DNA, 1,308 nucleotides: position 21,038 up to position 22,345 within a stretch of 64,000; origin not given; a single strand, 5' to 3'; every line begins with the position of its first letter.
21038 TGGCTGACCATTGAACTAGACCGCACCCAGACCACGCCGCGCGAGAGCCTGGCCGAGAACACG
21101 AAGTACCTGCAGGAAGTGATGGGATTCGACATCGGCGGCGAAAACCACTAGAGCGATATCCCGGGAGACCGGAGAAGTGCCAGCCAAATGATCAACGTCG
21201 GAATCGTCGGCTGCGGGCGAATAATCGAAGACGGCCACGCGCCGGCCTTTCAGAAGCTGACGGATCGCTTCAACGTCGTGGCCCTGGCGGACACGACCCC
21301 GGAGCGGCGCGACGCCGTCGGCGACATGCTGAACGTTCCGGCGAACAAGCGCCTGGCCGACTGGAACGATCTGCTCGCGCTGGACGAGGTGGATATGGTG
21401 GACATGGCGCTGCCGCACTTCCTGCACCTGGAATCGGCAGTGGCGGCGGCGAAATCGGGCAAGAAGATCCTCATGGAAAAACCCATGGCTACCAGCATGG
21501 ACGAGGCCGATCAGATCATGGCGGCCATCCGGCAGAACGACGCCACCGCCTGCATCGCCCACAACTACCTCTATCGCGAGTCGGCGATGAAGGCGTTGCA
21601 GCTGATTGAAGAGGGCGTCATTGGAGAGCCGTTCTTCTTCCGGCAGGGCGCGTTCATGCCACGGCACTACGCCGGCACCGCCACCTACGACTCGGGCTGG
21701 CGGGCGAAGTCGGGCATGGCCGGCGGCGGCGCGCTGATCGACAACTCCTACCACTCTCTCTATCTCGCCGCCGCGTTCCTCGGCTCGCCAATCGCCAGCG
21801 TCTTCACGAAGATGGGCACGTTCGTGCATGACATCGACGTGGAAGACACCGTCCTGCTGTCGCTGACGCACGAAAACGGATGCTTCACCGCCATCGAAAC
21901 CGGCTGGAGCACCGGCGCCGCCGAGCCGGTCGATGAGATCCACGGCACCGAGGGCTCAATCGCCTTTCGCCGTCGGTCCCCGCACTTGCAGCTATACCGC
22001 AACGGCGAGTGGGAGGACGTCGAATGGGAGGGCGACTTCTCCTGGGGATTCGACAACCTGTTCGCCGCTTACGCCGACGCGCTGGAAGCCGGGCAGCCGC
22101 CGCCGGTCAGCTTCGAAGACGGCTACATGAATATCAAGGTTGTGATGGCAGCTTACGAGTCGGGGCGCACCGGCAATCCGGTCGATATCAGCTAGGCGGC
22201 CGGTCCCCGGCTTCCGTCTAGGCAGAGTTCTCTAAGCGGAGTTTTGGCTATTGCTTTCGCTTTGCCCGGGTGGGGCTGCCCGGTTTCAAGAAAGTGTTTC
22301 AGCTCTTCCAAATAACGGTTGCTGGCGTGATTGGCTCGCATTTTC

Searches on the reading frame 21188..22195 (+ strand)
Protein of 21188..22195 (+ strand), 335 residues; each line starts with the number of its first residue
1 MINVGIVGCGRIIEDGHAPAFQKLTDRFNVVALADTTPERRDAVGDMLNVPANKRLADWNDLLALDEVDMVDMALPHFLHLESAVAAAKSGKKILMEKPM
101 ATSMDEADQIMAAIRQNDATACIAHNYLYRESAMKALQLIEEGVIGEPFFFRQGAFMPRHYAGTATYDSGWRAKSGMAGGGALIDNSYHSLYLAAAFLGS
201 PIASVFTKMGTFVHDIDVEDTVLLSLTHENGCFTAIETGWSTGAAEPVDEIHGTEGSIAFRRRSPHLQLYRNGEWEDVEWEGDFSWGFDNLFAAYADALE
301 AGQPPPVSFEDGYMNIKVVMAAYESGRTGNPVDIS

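Call 18: find_encoding_contigs(protein=window:21188-22195:+, flank=6000, max_places=10)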
Protein window:21188-22195:+ (335 aa): 3 contigs read that carry it; 1 place shown.
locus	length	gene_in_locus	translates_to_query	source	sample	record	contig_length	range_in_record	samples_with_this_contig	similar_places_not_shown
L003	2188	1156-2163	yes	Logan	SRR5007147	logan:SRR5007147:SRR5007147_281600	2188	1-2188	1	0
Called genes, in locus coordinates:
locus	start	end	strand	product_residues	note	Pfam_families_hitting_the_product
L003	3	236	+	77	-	?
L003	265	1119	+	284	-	PF01261:AP_endonuc_2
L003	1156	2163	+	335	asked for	PF01408:GFO_IDH_MocA, PF02894:GFO_IDH_MocA_C, PF22725:GFO_IDH_MocA_C3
